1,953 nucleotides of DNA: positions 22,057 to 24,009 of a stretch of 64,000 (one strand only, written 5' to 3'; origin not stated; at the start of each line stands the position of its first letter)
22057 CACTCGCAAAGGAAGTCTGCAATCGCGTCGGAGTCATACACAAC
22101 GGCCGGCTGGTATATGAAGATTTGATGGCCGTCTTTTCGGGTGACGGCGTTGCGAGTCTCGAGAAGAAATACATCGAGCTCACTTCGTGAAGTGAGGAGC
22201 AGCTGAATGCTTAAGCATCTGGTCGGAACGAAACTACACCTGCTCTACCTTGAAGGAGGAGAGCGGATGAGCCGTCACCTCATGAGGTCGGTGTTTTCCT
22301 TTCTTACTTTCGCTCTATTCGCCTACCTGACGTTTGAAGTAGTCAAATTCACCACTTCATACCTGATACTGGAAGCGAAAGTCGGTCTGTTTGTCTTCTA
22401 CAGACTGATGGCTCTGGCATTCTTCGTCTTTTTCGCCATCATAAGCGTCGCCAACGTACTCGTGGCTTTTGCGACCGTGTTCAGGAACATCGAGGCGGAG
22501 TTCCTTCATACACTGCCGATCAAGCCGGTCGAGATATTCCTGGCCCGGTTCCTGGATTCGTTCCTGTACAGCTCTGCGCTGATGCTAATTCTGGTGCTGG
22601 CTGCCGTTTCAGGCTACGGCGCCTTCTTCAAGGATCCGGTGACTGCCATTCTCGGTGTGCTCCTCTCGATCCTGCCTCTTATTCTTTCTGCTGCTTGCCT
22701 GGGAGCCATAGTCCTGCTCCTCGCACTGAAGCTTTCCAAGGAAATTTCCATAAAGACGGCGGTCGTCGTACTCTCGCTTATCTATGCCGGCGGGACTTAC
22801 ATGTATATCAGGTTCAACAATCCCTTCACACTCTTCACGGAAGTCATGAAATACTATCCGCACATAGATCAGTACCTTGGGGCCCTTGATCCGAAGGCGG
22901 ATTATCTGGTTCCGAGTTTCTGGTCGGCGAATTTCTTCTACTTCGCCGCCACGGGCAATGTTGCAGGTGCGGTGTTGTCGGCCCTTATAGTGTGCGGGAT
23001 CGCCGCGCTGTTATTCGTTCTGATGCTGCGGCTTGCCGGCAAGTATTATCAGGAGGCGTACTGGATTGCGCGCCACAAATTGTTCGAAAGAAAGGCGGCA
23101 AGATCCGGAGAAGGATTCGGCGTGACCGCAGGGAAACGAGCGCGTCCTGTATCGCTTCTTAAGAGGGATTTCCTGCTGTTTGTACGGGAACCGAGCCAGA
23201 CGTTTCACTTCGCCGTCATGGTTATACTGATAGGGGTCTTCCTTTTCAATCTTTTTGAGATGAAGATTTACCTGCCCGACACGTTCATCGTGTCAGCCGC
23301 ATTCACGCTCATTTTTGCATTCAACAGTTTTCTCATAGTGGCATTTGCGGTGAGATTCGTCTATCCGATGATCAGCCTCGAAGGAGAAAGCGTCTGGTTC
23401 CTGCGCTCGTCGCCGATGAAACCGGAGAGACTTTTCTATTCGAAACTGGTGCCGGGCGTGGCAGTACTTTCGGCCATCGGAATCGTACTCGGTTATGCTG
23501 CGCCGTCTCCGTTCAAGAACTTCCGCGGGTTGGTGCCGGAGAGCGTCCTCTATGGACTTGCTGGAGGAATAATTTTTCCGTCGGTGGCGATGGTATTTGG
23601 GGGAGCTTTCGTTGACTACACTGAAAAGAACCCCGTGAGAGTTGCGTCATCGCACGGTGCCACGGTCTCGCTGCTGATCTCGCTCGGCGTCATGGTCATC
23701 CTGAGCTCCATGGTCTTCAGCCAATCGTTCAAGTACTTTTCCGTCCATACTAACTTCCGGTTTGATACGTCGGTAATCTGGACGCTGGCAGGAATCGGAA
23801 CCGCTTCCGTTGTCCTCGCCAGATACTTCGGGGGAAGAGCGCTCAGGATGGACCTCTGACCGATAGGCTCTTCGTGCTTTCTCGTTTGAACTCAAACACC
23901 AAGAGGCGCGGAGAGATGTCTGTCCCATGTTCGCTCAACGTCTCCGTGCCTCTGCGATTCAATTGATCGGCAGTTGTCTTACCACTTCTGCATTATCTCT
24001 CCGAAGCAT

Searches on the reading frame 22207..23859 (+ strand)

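Call 55: search_protein_families(library=pfam, proteins=[window:22207-23859:+], max_evalue=0.00001)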
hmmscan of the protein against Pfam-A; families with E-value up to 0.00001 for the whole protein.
window:22207-23859:+ (550 aa): 1 family
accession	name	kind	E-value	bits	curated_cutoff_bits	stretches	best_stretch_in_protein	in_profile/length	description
PF16949.11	ABC_tran_2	-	1.4e-38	133.5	25.7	1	34-538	20-526/542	Putative ATP-binding cassette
